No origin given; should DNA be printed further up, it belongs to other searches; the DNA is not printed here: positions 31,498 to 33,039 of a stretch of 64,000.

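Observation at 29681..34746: Cluster of four ATP-grasp peptide ligases (three subfamilies) with a RimB-type protease-like protein and DUF192, no visible substrate gene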

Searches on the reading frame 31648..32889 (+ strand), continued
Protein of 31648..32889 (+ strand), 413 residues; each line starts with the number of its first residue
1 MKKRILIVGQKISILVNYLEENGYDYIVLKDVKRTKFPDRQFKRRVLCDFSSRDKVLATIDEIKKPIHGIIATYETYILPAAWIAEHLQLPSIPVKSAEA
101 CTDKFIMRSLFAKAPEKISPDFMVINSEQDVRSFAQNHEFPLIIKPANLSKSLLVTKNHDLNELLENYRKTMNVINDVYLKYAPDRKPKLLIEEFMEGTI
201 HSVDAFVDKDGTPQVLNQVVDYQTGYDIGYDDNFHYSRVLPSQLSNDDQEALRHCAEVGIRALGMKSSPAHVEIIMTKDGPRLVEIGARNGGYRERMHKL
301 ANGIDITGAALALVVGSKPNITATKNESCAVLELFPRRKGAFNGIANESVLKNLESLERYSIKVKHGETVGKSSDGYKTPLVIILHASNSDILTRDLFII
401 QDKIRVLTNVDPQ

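Call 92: fold_search(model_id=the predicted structure, library=pdb)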
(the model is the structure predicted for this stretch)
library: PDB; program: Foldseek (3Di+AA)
matches with E <= 10: 1371; with E <= 0.001: 578
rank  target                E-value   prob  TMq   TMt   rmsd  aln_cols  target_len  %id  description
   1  3vot_B                1.3e-27  1.00  0.77  0.81   3.7       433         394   19  Crystal structure of L-amino acid ligase from Bacillus licheniformis (released 2012-11-07)
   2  4dim                  1.3e-27  1.00  0.70  0.74   5.6       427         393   18  Crystal structure of phosphoribosylglycinamide synthetase from Anaerococcus prevotii (released 2012-02-29)
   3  3vot_A                2.3e-27  1.00  0.82  0.82   3.8       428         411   21  Crystal structure of L-amino acid ligase from Bacillus licheniformis (released 2012-11-07)
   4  4wd3_A                2.7e-26  1.00  0.72  0.76   4.6       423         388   16  Crystal structure of an L-amino acid ligase RizA (released 2015-09-09)
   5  3vmm                  8.1e-26  1.00  0.79  0.70   4.8       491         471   20  Crystal structure of BacD, an L-amino acid dipeptide ligase from Bacillus subtilis (released 2012-04-11)
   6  3wo1                  3.5e-25  1.00  0.80  0.71   4.5       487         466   19  Crystal structure of Trp332Ala mutant YwfE, an L-amino acid ligase, with bound ADP-Mg-Ala (released 2014-05-14)
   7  3wnz                  7.0e-24  1.00  0.78  0.70   4.6       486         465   19  Crystal structure of Bacillus subtilis YwfE, an L-amino acid ligase, with bound ADP-Mg-Pi (released 2014-05-14)
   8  9yx2_B                1.8e-20  1.00  0.68  0.60   6.2       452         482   15  Structure of the long chain acyl-CoA carboxylase complex from Mycobacterium smegmatis with ATP, bicarbonate, and propi (released 2025-11-26)
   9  3ax6_A                4.1e-20  1.00  0.68  0.77   5.6       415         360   14  Crystal structure of N5-carboxyaminoimidazole ribonucleotide synthetase from Thermotoga maritima (released 2012-04-25)
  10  9yx2_T                5.2e-20  1.00  0.67  0.59   6.2       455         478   15  Structure of the long chain acyl-CoA carboxylase complex from Mycobacterium smegmatis with ATP, bicarbonate, and propi (released 2025-11-26)
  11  9yx2_D                7.0e-20  1.00  0.67  0.59   6.4       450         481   16  Structure of the long chain acyl-CoA carboxylase complex from Mycobacterium smegmatis with ATP, bicarbonate, and propi (released 2025-11-26)
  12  7ybu_A                1.1e-19  1.00  0.57  0.38  10.2       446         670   14  Human propionyl-coenzyme A carboxylase (released 2023-07-05)
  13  7wtb_B                3.2e-19  1.00  0.67  0.27   6.2       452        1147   15  Cryo-EM structure of human pyruvate carboxylase with acetyl-CoA (released 2022-11-09)
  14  8zuy_A                3.6e-19  1.00  0.69  0.45   5.7       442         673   15  Structure of M695D-hPCC (released 2025-11-19)
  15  3ax6_D                3.8e-19  1.00  0.67  0.76   5.6       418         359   15  Crystal structure of N5-carboxyaminoimidazole ribonucleotide synthetase from Thermotoga maritima (released 2012-04-25)
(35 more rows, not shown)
